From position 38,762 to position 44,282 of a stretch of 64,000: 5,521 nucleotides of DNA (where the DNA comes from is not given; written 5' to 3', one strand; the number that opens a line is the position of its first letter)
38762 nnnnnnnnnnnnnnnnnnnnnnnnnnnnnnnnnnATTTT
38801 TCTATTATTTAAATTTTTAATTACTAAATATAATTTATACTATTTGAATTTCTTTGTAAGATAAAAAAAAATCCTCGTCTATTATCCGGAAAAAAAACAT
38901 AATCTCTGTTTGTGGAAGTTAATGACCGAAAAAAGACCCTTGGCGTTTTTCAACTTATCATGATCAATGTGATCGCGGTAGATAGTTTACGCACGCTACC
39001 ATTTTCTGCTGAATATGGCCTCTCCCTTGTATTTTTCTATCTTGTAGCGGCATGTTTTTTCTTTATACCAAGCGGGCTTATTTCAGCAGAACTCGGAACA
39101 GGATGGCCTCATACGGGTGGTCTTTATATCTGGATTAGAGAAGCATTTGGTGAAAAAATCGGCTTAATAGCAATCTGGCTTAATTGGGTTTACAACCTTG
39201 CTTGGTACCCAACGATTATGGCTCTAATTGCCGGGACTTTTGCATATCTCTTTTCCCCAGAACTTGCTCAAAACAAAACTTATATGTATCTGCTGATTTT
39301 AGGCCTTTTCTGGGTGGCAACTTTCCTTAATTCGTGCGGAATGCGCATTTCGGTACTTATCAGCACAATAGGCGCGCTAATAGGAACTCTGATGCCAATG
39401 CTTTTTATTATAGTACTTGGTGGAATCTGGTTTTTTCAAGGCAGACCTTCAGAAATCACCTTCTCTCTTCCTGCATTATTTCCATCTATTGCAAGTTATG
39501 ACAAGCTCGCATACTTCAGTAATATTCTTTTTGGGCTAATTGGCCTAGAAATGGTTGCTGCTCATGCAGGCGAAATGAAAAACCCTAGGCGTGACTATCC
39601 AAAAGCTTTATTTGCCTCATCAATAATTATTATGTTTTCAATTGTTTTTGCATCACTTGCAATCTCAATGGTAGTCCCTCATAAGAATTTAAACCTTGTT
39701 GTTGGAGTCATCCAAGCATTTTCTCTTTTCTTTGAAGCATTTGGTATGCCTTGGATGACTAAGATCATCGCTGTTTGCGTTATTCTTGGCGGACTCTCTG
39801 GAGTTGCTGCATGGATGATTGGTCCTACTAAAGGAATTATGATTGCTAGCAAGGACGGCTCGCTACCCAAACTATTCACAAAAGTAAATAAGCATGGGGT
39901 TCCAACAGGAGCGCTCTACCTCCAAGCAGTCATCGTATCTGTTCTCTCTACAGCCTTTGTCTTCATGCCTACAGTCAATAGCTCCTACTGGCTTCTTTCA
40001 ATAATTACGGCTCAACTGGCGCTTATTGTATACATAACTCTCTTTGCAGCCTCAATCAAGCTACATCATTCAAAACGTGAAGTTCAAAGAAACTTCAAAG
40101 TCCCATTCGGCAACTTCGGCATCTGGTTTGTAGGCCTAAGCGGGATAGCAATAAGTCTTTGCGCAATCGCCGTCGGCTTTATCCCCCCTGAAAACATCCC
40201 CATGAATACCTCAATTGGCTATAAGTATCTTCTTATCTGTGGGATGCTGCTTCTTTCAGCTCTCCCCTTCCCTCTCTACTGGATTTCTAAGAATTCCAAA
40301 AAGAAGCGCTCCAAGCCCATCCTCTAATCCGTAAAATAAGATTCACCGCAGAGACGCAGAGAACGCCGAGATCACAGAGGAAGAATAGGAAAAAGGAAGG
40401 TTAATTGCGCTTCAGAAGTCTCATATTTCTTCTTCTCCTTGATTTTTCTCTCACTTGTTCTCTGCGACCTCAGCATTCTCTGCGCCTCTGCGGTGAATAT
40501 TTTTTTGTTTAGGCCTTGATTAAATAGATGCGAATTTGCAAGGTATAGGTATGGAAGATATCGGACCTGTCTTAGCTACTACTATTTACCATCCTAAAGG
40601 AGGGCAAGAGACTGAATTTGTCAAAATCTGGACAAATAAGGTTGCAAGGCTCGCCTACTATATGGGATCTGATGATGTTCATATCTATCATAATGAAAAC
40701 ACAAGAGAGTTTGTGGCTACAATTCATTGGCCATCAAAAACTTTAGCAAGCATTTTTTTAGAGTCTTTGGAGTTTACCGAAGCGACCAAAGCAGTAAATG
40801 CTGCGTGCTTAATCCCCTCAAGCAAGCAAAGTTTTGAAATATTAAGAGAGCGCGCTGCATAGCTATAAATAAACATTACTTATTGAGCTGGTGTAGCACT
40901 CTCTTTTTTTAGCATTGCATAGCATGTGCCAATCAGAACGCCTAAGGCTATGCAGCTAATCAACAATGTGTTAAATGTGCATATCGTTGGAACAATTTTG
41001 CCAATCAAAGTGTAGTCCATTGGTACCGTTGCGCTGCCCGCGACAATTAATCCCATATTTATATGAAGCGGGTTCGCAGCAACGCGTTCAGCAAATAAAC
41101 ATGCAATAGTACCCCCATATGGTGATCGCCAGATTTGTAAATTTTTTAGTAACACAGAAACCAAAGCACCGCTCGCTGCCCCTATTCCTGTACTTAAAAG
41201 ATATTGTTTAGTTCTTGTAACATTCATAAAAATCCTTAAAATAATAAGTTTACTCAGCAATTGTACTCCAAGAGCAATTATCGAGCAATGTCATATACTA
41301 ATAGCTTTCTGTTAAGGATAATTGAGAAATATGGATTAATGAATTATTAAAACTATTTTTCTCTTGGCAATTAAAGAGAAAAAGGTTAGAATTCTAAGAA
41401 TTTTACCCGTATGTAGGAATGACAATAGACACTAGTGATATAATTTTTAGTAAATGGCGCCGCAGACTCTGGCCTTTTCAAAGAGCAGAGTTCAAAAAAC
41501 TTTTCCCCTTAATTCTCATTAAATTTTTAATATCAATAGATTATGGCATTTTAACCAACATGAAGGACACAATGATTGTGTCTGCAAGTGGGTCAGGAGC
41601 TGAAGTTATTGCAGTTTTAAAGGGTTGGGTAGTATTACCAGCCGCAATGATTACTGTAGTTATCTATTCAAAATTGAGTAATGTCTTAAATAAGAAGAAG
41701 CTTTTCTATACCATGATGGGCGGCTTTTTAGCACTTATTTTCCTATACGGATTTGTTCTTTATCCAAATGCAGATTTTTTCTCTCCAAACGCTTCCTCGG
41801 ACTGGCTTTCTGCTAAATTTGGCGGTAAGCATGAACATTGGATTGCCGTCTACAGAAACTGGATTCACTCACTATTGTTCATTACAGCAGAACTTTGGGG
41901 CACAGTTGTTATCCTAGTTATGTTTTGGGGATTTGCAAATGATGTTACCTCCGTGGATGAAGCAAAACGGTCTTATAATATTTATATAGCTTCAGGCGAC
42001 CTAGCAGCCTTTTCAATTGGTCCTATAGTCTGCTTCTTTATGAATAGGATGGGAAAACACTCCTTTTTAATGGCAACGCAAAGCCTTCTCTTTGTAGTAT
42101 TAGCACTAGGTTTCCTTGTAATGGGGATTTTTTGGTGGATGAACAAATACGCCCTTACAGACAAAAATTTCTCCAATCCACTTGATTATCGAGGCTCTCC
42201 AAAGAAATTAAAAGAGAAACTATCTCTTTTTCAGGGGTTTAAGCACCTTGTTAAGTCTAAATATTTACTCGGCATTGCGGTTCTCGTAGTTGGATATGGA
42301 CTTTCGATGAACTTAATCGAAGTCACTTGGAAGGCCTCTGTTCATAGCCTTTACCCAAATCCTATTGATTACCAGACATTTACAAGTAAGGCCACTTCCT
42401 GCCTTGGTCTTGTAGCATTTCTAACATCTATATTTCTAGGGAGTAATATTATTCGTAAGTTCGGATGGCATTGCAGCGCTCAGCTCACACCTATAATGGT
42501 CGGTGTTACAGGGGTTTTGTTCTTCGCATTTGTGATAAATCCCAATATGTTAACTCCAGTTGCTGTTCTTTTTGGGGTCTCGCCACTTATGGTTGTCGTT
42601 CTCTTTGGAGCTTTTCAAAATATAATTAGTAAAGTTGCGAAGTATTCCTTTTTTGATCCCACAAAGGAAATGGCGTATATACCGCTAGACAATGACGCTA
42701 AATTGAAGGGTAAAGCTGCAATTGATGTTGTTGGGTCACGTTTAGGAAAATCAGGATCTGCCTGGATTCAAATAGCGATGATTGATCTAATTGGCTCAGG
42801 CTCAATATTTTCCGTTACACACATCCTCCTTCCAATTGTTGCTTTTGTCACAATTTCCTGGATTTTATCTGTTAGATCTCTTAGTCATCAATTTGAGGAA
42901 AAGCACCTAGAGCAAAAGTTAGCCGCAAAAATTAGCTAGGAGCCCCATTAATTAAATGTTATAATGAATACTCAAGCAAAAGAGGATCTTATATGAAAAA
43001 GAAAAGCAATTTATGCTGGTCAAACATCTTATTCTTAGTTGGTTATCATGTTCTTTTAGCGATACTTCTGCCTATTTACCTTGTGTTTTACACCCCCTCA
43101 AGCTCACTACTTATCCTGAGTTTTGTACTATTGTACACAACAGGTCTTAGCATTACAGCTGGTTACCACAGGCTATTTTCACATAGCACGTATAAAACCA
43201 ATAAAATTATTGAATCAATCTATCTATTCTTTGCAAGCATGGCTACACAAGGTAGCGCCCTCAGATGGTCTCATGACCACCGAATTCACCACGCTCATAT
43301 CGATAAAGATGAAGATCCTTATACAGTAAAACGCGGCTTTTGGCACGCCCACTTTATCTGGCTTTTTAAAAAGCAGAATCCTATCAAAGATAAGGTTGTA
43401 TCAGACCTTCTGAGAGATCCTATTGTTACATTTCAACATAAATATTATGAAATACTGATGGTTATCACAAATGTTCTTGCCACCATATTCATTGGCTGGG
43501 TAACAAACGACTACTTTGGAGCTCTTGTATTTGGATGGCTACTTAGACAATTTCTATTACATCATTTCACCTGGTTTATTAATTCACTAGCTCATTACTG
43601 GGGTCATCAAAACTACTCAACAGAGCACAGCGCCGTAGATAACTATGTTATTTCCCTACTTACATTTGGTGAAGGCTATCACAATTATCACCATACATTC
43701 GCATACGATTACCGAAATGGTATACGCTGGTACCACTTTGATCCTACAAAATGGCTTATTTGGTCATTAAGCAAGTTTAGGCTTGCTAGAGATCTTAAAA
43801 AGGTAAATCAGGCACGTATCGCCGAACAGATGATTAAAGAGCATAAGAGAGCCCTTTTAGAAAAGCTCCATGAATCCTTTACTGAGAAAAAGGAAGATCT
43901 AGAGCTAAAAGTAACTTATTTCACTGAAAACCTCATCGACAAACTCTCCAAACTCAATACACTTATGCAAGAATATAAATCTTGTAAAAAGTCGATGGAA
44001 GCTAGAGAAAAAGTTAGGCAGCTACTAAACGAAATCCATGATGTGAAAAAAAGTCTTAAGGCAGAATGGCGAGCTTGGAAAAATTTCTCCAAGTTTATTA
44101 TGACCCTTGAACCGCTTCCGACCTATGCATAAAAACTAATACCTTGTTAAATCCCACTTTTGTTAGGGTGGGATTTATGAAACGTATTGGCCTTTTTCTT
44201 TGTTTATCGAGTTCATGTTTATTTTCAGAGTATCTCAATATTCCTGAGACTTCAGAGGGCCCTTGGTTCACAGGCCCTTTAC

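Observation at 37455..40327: Decarboxylase-like/ureohydrolase-fold fusion with substituted catalytic motifs, divergent from a GadC-family antiporter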

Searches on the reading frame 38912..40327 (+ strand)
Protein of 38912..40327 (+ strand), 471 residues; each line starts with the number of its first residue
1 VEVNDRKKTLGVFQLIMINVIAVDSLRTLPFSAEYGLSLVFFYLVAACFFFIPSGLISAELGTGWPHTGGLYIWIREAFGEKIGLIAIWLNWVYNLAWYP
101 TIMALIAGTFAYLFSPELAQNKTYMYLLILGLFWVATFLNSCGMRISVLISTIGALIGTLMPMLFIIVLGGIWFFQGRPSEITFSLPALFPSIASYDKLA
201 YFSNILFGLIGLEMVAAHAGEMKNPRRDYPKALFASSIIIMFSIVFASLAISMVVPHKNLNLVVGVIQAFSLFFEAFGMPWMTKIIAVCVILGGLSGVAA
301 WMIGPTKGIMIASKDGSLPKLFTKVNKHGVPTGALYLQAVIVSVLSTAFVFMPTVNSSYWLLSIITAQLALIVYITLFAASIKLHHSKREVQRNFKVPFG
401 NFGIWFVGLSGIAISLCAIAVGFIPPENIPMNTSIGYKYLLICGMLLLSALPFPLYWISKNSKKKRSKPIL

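Call 3: search_protein_families(library=pfam, proteins=[window:38912-40327:+], max_evalue=0.1)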
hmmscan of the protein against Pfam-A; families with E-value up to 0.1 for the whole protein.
window:38912-40327:+ (471 aa): 2 families
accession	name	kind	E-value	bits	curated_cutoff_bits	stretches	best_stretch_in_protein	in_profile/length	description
PF13520.12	AA_permease_2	-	1.5e-68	232.1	27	1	11-442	2-424/427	Amino acid permease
PF00324.27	AA_permease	-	1.2e-32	113.7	24.6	1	34-465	25-467/470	Amino acid permease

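Call 4: search_protein_families(library=ncbifam, proteins=[window:38912-40327:+], max_evalue=0.1)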
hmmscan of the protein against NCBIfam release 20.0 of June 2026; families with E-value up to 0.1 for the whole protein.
window:38912-40327:+ (471 aa): 31 families (the best 25 are shown)
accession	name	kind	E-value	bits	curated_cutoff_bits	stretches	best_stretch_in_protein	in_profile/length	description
TIGR03813.2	Gln_GABA_anti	equivalog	1.5e-127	426.5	650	1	8-466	2-465/479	glutamine/gamma-aminobutyrate antiporter GadC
NF053662.1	Glu_GABA_anti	equivalog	1.7e-123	413.1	640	1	10-467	2-454/468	glutamate/gamma-aminobutyrate antiporter GadC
NF040513.1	antiport_TyrP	equivalog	5.7e-89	298.9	630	1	7-463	2-463/465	tyrosine-tyramine antiporter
TIGR00910.1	2A0307_GadC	equivalog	2.9e-69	234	673.5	1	8-461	11-469/511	glutamate/gamma-aminobutyrate antiporter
TIGR00905.1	2A0302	subfamily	2.5e-27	95.8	409.05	1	59-399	62-390/473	basic amino acid/polyamine antiporter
TIGR00909.1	2A0306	subfamily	1.3e-22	80.3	556.8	1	7-400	2-389/429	amino acid transporter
NF011775.0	PRK15238.1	equivalog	1.4e-22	80.2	400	1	5-463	4-494/500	glutamate/gamma-aminobutyrate family transporter YjeM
NF007929.0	PRK10644.1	equivalog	5.2e-22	78.2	574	1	54-396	56-387/445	arginine/agmatine antiporter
TIGR00911.1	2A0308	subfamily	6e-19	67.9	701.8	1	34-441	79-464/505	L-type amino acid transporter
NF053761.1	BrChAATpBcaP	equivalog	3.3e-18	66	690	1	6-400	20-411/460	branched-chain amino acid transporter BcaP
TIGR04298.1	his_histam_anti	equivalog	4e-17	62.6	750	1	55-390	49-379/429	histidine-histamine antiporter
NF007938.0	PRK10655.1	equivalog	3e-16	59.7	409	1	6-396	4-385/438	putrescine-ornithine antiporter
NF007754.0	PRK10435.1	equivalog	3e-14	52.9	585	1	57-396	56-386/443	cadaverine/lysine antiporter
TIGR00908.1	2A0305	equivalog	4e-14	52.3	381.75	1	6-421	5-401/442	ethanolamine permease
NF008245.0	PRK11021.1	equivalog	2.4e-13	49.9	284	1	50-389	51-371/419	L-methionine/branched-chain amino acid transporter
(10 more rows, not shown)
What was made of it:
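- On AaxABC / AdiAC arginine:agmatine exchange: The AdiC model NF007929 scores 78 bits against a cut-off of 574 (call 4).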

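Call 71: search_solved_structures(query=window:38912-40327:+, max_evalue=0.00001)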
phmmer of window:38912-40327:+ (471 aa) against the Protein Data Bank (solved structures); distinct sequences matched with E-value up to 0.00001: 17.
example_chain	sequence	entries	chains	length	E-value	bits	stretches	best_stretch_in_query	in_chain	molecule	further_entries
4dji_A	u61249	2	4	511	2.4e-57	198.1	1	10-461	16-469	Probable glutamate/gamma-aminobutyrate antiporter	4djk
3ncy_A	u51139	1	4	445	1.4e-17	66.9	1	39-388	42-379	AdiC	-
3lrb_A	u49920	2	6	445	8.1e-17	64.4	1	41-387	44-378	Arginine/agmatine antiporter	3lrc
5j4i_A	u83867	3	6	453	8.6e-17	64.4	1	41-387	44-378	Arginine/agmatine antiporter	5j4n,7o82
3ob6_A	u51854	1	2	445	1.1e-16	64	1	41-387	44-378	AdiC arginine:agmatine antiporter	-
3l1l_A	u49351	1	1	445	1.2e-16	63.9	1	40-387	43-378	Arginine/agmatine antiporter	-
5oqt_A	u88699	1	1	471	5e-13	51.9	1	7-401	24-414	Amino acid transporter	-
6f34_A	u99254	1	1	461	8e-13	51.3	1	7-401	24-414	Amino acid transporter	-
6f2g_A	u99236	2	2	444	1.2e-11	47.4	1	36-401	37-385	Putative amino acid/polyamine transport protein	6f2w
9h76_A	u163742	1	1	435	1.3e-11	47.2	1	36-401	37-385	Putative amino acid/polyamine transport protein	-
8wk6_B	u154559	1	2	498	1.3e-10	43.9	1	35-356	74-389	Solute carrier family 7 member 13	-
9hjk_A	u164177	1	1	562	1.1e-08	37.6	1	132-356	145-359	Cationic amino acid transporter 4, vacuolar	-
7b00_A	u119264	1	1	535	1.2e-08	37.5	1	28-397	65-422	Large neutral amino acids transporter small subunit 2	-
8a6l_B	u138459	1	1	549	1.3e-08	37.4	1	28-397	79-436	Large neutral amino acids transporter small subunit 2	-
7cmh_B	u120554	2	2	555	1.4e-08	37.3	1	28-397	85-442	Large neutral amino acids transporter small subunit 2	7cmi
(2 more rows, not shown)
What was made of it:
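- On AaxABC / AdiAC arginine:agmatine exchange: AdiC structures match at E 1e-17, against GadC at 2e-57 (call 71).
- Checked: The antiporter is GadC-like: best NCBIfam hits are the GadC models at 426 and 413 bits, below their cut-offs of 650 and 640, and the best PDB hit is E. coli GadC 4dji at E 2e-57, against AdiC at 1e-17 (calls 4, 71).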

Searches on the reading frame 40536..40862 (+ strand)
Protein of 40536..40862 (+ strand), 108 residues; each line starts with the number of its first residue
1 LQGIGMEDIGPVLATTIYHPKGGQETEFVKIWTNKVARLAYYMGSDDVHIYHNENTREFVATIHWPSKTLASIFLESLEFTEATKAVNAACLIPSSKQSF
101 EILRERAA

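Call 3: search_protein_families(library=pfam, proteins=[window:40536-40862:+], max_evalue=0.1)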
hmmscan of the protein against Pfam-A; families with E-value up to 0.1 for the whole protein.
window:40536-40862:+ (108 aa): 1 family
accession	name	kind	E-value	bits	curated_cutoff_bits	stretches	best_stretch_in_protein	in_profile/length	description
PF03992.22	ABM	-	0.082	13.5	23.1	1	18-83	8-75/78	Antibiotic biosynthesis monooxygenase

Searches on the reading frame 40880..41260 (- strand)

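Call 3: search_protein_families(library=pfam, proteins=[window:40880-41260:-], max_evalue=0.1)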
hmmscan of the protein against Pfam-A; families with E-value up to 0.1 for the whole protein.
window:40880-41260:- (126 aa): 1 family
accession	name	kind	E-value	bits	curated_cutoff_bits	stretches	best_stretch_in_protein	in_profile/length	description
PF07235.16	DUF1427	-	0.045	14.2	27.1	0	102-124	5-27/84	Protein of unknown function (DUF1427)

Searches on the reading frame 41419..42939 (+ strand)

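Call 3: search_protein_families(library=pfam, proteins=[window:41419-42939:+], max_evalue=0.1)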
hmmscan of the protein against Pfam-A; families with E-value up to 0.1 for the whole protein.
window:41419-42939:+ (506 aa): 1 family
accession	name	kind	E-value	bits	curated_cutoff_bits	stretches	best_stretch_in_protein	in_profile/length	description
PF03219.20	TLC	-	3.8e-156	521.2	21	1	6-492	4-491/491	TLC ATP/ADP transporter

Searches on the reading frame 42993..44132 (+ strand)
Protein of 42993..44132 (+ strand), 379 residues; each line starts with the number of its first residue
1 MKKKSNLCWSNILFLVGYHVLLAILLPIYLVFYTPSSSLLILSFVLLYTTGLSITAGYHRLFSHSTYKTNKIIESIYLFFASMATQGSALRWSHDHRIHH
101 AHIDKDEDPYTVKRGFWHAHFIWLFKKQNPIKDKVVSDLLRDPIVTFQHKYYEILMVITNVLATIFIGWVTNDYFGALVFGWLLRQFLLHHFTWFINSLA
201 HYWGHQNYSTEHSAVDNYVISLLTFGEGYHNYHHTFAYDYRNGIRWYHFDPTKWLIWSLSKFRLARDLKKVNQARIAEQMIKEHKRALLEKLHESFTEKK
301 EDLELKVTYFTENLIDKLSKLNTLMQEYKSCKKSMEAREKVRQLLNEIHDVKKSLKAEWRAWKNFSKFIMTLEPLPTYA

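Call 67: search_protein_families(library=pfam, proteins=[window:42993-44132:+], max_evalue=0.001)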
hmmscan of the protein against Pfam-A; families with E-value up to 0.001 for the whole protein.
window:42993-44132:+ (379 aa): 1 family
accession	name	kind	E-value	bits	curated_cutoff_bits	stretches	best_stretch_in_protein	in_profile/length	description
PF00487.30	FA_desaturase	-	1.6e-22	80.9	29.7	1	41-258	6-240/253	Fatty acid desaturase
